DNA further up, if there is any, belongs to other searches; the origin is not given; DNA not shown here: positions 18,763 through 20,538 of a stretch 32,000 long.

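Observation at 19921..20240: Perfect 21-copy 15-nt tandem array inside ATP synthase subunit a, encoding (KINDK)n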

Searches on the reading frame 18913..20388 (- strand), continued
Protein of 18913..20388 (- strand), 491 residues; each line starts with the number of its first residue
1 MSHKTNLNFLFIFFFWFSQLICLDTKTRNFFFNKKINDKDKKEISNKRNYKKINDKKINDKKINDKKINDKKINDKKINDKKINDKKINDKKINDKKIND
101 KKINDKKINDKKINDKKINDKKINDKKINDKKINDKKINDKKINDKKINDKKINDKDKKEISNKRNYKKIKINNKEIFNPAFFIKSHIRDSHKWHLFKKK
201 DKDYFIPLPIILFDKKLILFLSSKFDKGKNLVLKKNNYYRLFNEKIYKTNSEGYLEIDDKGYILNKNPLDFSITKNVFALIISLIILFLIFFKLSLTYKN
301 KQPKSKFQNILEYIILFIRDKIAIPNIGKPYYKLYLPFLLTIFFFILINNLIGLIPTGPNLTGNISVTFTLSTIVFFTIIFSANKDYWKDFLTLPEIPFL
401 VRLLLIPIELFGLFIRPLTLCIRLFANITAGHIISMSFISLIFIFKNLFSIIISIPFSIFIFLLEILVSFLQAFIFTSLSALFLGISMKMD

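Call 22: find_encoding_contigs(protein=P0121, flank=2500)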
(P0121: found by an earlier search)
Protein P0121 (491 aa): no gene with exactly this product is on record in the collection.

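Call 33: find_encoding_contigs(protein=P0002, flank=2500)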
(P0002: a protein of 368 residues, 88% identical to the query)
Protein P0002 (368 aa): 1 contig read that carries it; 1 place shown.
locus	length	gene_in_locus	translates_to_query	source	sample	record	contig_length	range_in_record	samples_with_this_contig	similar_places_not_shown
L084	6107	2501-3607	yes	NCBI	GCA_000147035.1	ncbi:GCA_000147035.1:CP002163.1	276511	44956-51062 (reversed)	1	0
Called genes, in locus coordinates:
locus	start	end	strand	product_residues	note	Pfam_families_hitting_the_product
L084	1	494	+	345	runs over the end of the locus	PF00696:AA_kinase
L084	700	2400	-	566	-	PF01807:Zn_ribbon_DnaG, PF08275:DNAG_N, PF01751:Toprim, PF13155:Toprim_2, PF13662:Toprim_4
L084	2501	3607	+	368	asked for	PF28541:DUF8433, PF00119:ATP-synt_A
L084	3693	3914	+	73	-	PF00137:ATP-synt_C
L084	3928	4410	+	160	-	-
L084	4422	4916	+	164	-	-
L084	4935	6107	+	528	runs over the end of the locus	PF02874:ATP-synt_ab_N, PF00006:ATP-synt_ab, PF00306:ATP-synt_ab_C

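Call 38: search_solved_structures(query=P0002, max_evalue=0.001, show_alignments=1)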
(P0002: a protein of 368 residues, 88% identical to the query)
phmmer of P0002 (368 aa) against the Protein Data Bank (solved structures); distinct sequences matched with E-value up to 0.001: 23.
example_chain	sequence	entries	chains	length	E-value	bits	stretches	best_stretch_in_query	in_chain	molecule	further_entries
5dn6_X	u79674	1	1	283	3.7e-20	75.7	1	174-362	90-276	ATP synthase subunit a,ATP synthase subunit a,ATP synthase subunit a,ATP synthase subunit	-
6j54_a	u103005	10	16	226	2.1e-14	56.8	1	142-361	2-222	ATP synthase subunit a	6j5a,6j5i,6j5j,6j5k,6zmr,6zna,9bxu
6zbb_a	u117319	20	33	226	7.1e-14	55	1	142-361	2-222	ATP synthase subunit a | ATP synthase F(0) complex subunit a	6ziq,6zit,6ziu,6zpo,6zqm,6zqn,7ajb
9w2t_a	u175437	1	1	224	3.1e-13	52.9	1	151-361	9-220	ATP synthase F(0) complex subunit a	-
5ara_W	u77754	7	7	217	3.3e-13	52.8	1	159-361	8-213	ATP SYNTHASE SUBUNIT BETA, MITOCHONDRIAL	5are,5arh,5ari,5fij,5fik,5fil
6tt7_N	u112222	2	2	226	3.5e-13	52.8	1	141-361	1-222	ATP synthase subunit a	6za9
8h9f_N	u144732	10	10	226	1.2e-12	51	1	142-361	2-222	ATP synthase subunit a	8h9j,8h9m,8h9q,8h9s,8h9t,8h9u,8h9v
8f29_X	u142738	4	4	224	1.6e-12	50.6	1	160-362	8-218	ATP synthase subunit a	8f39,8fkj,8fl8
6b2z_a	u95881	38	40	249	1.7e-12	50.5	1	155-362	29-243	ATP synthase subunit a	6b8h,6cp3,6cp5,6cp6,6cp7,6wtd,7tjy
6fkf_a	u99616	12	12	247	4.5e-11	45.8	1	157-365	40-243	ATP synthase subunit a, chloroplastic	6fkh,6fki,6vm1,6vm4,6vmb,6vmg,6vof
22vl_a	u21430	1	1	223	1e-10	44.6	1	160-361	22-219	ATP synthase subunit a, chloroplastic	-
9b0x_N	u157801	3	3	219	2.8e-09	39.9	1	215-360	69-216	ATP synthase subunit a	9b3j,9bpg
6n2d_a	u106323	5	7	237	4.7e-09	39.2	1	152-364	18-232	ATP synthase subunit a | Bacillus PS3 ATP synthase subunit a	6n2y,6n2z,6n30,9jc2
7p2y_a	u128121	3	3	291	7.8e-09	38.4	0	154-234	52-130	ATP synthase subunit a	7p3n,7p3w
5lqx_Y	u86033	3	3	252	1.4e-08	37.7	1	139-365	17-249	ATP synthase subunit a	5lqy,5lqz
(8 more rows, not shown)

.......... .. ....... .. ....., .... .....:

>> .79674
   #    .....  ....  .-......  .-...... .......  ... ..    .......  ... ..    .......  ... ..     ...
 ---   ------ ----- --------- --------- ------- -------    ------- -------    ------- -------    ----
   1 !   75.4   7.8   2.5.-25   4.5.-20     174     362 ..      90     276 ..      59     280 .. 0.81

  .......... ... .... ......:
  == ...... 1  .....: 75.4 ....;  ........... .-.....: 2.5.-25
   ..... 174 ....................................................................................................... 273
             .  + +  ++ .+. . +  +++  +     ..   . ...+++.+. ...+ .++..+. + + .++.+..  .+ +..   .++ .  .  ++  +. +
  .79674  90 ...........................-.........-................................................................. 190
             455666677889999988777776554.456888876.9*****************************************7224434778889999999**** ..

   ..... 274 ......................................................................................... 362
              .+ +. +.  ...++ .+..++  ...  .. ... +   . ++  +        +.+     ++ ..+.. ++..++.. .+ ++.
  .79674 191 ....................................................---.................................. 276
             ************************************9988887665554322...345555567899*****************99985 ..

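Call 47: search_protein_families(library=ncbifam, proteins=[window:18913-20388:-, P0002], max_evalue=0.01)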
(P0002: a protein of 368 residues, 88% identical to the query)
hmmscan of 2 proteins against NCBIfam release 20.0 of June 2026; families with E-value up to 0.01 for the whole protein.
window:18913-20388:- (491 aa): 15 families
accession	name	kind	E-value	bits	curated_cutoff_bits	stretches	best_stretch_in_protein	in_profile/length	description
NF009953.0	PRK13419.1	equivalog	4.1e-59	200.6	460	1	267-488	103-330/346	F0F1 ATP synthase subunit A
TIGR01131.1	ATP_synt_6_or_A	equivalog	5.2e-38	131.2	102.6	1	271-484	13-223/227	F0F1 ATP synthase subunit A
NF004482.0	PRK05815.2-4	equivalog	1.1e-35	123.6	225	1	269-485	25-245/252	F0F1 ATP synthase subunit A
NF009952.0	PRK13417.1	equivalog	1.1e-27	97.4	531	2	360-489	217-350/352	F0F1 ATP synthase subunit A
NF004481.0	PRK05815.2-3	equivalog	3.1e-21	76.1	227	1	276-489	21-219/225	F0F1 ATP synthase subunit A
NF004479.0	PRK05815.1-4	equivalog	5.7e-21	74.9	268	1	261-486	5-232/238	F0F1 ATP synthase subunit A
NF004486.0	PRK05815.3-4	equivalog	2.8e-19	69.7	272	1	271-484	23-219/224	F0F1 ATP synthase subunit A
TIGR03306.1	altF1_A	exception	5.3e-19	68.7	302.1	1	284-485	25-213/217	alternate F1F0 ATPase, F0 subunit A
NF009954.0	PRK13420.1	equivalog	1.3e-18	67.5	272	1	273-488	19-217/229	F0F1 ATP synthase subunit A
NF004484.0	PRK05815.3-2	equivalog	6.7e-14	52.2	234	1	268-484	14-220/226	F0F1 ATP synthase subunit A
NF009955.0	PRK13421.1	equivalog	9e-13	48.2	302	1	284-488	28-217/231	F0F1 ATP synthase subunit A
NF004477.0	PRK05815.1-1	equivalog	4.6e-11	42.7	280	1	278-487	42-264/268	F0F1 ATP synthase subunit A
NF004485.0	PRK05815.3-3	equivalog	3.1e-10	39.9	249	1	272-488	20-252/281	F0F1 ATP synthase subunit A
NF004487.0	PRK05815.3-5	equivalog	5.8e-09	35.7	224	1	278-485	32-234/269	F0F1 ATP synthase subunit A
NF038053.1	hist_H1_lk_Burk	equivalog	8.1e-07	29.5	80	1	34-168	20-160/195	histone H1-like DNA-binding protein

P0002 (368 aa): 14 families
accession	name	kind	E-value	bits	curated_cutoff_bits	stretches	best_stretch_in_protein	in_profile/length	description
NF009953.0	PRK13419.1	equivalog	6.5e-59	199.9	460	1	142-364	101-329/346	F0F1 ATP synthase subunit A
TIGR01131.1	ATP_synt_6_or_A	equivalog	4.9e-39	134.6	102.6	1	155-362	19-224/227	F0F1 ATP synthase subunit A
NF004482.0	PRK05815.2-4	equivalog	2.9e-38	132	225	1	144-362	23-245/252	F0F1 ATP synthase subunit A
NF009952.0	PRK13417.1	equivalog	2.8e-27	96.1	531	2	237-365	217-349/352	F0F1 ATP synthase subunit A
NF004481.0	PRK05815.2-3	equivalog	1.7e-22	80.2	227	1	152-365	20-218/225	F0F1 ATP synthase subunit A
NF004479.0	PRK05815.1-4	equivalog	9e-21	74.2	268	1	137-366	4-235/238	F0F1 ATP synthase subunit A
NF004486.0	PRK05815.3-4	equivalog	2.9e-20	73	272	1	149-362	24-220/224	F0F1 ATP synthase subunit A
TIGR03306.1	altF1_A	exception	3e-19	69.5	302.1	1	163-362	29-213/217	alternate F1F0 ATPase, F0 subunit A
NF009954.0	PRK13420.1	equivalog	8.8e-19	68.1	272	1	160-362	27-214/229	F0F1 ATP synthase subunit A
NF009955.0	PRK13421.1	equivalog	2.9e-14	53.1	302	1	161-366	28-218/231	F0F1 ATP synthase subunit A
NF004484.0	PRK05815.3-2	equivalog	8.3e-14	51.9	234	1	145-361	14-220/226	F0F1 ATP synthase subunit A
NF004477.0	PRK05815.1-1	equivalog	2.5e-11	43.6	280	1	153-363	42-263/268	F0F1 ATP synthase subunit A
NF004485.0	PRK05815.3-3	equivalog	1.6e-10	40.9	249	1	157-365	24-252/281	F0F1 ATP synthase subunit A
NF004487.0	PRK05815.3-5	equivalog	2.9e-08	33.4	224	1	155-364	28-236/269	F0F1 ATP synthase subunit A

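Call 49: predict_structure(alignment_id=A2)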
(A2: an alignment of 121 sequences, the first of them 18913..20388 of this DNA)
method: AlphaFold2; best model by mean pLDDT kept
length: 491 residues; sequences in the alignment: 121
mean_pLDDT: 75.6   pTM: 0.65
mean pLDDT of the five models: 75.6, 74.0, 73.7, 73.5, 71.8
residues with pLDDT >= 90: 201; 70-90: 124; 50-70: 53; < 50: 113
segments of 3 or more residues with pLDDT < 50: 1-3, 27-37, 74-154, 157-172
pLDDT, mean of each block of 10 residues (from residue 1): 54 73 52 48 60 67 61 49 45 42 38 39 40 41 44 47 43 63 82 89 92 97 88 96 95 96 96 93 93 86 85 96 96 96 94 85 81 92 92 91 93 87 80 81 84 89 91 94 91 63
secondary structure, 60 per line:
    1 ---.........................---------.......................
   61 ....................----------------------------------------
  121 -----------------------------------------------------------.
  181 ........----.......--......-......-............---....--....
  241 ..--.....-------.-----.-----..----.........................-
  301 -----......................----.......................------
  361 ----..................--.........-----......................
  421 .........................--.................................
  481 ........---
elements in order: H4-28 H38-80 H180-188 E193-199 E202-207 E209-214 E216-221 H222-227 E231-234 E237-242 E245-249 H275-299 H306-327 H332-354 H365-382 H385-393 H399-445 H448-488
